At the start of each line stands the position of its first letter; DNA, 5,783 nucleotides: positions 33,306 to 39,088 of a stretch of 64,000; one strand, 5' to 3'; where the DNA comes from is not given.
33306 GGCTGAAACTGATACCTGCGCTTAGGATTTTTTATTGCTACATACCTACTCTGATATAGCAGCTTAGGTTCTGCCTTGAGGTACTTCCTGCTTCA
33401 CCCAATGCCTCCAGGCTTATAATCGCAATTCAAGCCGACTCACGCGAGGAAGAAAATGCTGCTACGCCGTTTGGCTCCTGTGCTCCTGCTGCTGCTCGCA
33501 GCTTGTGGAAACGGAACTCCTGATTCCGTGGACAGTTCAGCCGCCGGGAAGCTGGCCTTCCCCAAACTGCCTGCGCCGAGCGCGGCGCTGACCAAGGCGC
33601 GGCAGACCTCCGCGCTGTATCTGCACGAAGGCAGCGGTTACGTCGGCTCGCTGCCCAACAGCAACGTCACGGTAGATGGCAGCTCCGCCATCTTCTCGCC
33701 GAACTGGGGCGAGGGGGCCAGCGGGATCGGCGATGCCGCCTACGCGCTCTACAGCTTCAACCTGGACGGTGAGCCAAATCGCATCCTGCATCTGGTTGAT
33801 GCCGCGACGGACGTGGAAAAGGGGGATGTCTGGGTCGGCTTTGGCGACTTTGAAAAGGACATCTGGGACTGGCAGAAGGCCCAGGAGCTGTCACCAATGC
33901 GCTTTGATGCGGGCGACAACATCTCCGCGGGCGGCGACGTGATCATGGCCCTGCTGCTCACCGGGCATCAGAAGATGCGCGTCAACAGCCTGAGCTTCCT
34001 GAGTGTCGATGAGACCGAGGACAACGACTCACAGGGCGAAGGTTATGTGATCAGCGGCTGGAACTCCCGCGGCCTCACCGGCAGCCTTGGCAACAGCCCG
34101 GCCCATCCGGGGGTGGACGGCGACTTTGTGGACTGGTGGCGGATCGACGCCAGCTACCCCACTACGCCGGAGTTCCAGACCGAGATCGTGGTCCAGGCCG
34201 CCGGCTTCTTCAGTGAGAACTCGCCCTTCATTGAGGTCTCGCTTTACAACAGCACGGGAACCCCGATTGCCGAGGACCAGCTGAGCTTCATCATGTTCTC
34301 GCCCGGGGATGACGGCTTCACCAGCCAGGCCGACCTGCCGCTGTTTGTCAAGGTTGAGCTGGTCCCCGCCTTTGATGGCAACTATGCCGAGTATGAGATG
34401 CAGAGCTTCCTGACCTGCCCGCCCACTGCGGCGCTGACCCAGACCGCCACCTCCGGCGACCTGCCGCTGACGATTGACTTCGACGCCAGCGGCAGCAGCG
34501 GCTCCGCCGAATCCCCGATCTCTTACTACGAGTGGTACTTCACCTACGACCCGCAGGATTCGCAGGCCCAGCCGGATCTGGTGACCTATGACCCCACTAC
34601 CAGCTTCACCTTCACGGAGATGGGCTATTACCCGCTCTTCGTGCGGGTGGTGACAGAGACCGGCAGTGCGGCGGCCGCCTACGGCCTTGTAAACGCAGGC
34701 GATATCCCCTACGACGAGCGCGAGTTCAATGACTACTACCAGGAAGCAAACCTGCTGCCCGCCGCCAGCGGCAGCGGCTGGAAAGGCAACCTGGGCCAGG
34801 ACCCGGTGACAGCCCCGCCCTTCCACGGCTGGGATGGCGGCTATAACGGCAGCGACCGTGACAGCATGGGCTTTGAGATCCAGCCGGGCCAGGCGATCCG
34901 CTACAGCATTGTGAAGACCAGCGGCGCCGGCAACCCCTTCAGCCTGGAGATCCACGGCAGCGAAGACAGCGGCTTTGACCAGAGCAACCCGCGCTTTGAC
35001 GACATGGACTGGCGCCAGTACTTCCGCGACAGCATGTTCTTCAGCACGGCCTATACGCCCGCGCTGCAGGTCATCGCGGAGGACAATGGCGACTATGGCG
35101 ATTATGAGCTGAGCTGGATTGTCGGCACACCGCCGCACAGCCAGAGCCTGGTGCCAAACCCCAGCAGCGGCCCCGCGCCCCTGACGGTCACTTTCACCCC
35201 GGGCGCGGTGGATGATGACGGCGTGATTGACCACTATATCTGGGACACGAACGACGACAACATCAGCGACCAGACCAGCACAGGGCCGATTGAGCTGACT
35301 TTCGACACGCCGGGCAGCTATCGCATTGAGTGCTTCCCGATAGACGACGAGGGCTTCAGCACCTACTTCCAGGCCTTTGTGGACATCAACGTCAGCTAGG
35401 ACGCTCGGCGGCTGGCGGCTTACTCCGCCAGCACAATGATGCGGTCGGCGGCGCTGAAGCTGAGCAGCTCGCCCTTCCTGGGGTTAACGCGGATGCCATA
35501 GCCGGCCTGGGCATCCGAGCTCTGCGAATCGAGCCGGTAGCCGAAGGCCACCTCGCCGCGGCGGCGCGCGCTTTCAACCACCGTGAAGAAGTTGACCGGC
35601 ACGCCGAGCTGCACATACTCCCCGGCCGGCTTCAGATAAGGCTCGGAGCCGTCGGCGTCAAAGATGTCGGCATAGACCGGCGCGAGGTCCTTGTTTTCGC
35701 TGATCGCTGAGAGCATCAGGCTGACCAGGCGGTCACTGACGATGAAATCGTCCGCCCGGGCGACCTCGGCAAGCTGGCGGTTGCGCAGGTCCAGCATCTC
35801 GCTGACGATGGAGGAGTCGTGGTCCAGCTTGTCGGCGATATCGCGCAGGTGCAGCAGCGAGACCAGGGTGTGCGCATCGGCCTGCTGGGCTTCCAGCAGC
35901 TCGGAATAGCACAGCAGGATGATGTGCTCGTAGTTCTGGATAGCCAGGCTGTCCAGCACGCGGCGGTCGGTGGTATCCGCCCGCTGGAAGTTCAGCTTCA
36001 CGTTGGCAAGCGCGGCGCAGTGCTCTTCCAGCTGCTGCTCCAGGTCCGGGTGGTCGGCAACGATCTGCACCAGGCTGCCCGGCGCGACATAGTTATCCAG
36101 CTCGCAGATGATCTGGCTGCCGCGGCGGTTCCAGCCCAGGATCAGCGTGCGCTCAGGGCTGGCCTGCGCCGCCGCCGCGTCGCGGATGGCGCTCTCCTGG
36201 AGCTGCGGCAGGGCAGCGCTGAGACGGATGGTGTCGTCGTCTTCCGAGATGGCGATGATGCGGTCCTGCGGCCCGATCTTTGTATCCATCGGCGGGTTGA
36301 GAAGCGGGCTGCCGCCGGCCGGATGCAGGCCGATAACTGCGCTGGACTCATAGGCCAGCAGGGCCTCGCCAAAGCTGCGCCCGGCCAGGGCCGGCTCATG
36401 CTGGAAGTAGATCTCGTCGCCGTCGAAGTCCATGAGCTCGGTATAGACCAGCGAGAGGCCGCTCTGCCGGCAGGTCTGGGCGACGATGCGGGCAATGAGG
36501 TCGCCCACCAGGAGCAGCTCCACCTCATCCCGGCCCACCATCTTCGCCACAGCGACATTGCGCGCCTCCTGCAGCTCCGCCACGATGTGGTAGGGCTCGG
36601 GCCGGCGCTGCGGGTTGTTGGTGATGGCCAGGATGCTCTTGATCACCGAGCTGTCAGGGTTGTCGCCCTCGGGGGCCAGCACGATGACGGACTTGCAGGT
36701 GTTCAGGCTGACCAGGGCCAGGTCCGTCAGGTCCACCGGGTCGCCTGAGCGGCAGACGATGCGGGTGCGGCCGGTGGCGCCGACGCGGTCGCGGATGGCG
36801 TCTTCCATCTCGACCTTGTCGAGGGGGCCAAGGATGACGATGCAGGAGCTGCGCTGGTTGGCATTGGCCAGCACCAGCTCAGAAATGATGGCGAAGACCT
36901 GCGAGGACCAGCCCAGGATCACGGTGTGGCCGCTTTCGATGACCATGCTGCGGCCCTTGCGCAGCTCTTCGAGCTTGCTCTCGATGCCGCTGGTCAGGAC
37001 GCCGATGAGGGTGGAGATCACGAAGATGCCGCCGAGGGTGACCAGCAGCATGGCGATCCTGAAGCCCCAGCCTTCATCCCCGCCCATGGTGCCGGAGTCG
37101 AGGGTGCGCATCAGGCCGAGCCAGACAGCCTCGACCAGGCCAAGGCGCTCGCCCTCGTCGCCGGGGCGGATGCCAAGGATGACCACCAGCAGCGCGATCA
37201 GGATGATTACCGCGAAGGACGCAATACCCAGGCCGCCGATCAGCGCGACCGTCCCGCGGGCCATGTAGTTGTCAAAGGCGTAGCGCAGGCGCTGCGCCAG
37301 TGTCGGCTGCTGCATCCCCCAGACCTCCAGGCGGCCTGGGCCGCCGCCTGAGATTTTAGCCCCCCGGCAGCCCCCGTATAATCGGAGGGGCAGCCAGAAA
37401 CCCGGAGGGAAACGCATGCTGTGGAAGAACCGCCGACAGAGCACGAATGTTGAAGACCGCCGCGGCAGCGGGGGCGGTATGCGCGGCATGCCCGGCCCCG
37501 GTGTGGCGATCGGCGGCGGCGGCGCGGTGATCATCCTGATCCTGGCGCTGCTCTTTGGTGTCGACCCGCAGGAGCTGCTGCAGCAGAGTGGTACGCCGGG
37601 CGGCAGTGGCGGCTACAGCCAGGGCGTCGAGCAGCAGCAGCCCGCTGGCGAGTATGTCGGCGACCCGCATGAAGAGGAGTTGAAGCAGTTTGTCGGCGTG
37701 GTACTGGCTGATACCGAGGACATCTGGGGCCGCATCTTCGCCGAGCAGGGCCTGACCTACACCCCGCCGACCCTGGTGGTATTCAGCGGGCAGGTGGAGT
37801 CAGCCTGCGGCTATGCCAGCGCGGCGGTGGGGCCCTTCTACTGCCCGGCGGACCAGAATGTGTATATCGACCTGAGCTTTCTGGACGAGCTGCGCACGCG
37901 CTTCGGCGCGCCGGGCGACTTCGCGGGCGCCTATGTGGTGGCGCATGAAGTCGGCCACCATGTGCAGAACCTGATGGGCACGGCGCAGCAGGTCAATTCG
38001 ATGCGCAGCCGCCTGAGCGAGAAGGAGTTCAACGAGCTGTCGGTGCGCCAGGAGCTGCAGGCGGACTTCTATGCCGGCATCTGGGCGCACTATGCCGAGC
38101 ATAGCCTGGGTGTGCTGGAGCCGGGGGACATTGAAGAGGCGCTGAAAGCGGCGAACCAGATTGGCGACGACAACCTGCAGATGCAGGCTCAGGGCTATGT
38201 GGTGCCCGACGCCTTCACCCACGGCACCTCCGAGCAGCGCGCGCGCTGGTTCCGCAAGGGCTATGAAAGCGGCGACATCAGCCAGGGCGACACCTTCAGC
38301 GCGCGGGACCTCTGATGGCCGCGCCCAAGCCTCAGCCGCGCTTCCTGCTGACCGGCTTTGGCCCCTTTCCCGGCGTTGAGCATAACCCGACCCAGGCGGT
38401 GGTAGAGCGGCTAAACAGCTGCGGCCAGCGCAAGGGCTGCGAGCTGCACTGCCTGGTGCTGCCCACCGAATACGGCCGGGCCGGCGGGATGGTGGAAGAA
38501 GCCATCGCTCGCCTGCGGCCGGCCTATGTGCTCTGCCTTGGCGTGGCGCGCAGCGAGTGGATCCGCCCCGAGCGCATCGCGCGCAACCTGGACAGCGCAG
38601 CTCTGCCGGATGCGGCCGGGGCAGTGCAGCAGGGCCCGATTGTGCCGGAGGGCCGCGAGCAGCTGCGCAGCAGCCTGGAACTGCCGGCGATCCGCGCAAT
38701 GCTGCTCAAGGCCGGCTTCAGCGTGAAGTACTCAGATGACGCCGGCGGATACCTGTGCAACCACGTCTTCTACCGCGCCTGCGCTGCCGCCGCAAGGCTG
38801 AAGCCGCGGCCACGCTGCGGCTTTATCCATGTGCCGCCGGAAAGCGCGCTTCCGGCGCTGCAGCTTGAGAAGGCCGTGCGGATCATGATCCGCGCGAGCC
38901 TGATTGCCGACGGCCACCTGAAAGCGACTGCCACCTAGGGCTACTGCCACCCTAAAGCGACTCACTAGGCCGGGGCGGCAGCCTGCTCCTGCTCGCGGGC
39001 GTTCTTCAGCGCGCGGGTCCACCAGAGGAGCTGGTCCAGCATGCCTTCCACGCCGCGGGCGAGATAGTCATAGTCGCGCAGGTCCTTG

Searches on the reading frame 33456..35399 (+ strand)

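Call 17: search_protein_families(library=pfam, proteins=[window:33456-35399:+], max_evalue=0.001)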
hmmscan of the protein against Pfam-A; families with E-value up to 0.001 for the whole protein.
window:33456-35399:+ (647 aa): 2 families
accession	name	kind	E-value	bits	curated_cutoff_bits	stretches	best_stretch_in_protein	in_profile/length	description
PF00801.26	PKD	-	1e-08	35.5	23.5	1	566-624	5-61/80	PKD domain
PF18911.6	PKD_4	-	7.8e-07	29.5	27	1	574-641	16-80/85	PKD domain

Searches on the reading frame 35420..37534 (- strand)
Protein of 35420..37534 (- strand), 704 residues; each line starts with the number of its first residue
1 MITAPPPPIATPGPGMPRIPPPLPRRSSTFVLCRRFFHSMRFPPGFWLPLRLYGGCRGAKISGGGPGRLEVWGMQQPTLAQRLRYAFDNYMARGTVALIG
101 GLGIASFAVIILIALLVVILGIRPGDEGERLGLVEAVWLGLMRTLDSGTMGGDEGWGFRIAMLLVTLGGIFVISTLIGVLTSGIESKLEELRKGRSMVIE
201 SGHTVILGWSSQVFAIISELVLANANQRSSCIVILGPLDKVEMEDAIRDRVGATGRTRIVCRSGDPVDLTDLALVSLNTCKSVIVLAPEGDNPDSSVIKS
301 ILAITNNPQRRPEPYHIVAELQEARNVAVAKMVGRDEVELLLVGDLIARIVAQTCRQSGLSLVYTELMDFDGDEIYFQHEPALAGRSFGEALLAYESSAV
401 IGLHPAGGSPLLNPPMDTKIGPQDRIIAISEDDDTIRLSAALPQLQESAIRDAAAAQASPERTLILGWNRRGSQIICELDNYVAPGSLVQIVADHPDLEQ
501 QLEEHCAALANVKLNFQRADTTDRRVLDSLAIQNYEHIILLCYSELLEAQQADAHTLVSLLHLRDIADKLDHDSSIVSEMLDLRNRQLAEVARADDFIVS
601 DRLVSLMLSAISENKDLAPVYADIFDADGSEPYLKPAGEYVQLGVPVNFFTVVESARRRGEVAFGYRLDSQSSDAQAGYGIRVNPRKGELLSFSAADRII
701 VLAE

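Call 17: search_protein_families(library=pfam, proteins=[window:35420-37534:-], max_evalue=0.001)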
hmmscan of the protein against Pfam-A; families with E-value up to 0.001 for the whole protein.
window:35420-37534:- (704 aa): 3 families
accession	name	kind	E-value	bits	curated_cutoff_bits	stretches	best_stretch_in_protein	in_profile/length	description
PF06241.17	Castor_Poll_mid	-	7.4e-27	93.8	26.7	1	345-443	2-101/104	Castor and Pollux, part of voltage-gated ion channel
PF22614.2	Slo-like_RCK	-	1.1e-06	28.7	24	1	202-292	4-91/119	Calcium-activated potassium channel slowpoke-like RCK domain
PF02254.24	TrkA_N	-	2.2e-06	28.4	23.8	0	464-598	2-114/116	TrkA-N domain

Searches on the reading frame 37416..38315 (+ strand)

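Call 17: search_protein_families(library=pfam, proteins=[window:37416-38315:+], max_evalue=0.001)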
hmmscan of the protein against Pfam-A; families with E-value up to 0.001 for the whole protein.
window:37416-38315:+ (299 aa): 1 family
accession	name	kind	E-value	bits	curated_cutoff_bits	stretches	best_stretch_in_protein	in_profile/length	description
PF04228.19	Zn_peptidase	-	1.5e-113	379.6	23.2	1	1-294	1-290/290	Putative neutral zinc metallopeptidase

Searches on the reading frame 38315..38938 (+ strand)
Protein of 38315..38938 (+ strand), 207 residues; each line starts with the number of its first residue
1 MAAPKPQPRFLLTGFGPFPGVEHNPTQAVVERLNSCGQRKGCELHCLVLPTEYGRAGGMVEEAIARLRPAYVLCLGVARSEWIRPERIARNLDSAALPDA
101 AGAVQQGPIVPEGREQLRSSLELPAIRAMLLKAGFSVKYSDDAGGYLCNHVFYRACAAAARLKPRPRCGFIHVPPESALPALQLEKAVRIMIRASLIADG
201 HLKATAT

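Call 17: search_protein_families(library=pfam, proteins=[window:38315-38938:+], max_evalue=0.001)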
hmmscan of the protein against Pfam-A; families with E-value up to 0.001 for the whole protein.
window:38315-38938:+ (207 aa): 1 family
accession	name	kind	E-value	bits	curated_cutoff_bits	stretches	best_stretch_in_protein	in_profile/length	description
PF01470.22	Peptidase_C15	-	2.7e-29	103.1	22.7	1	10-175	3-169/204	Pyroglutamyl peptidase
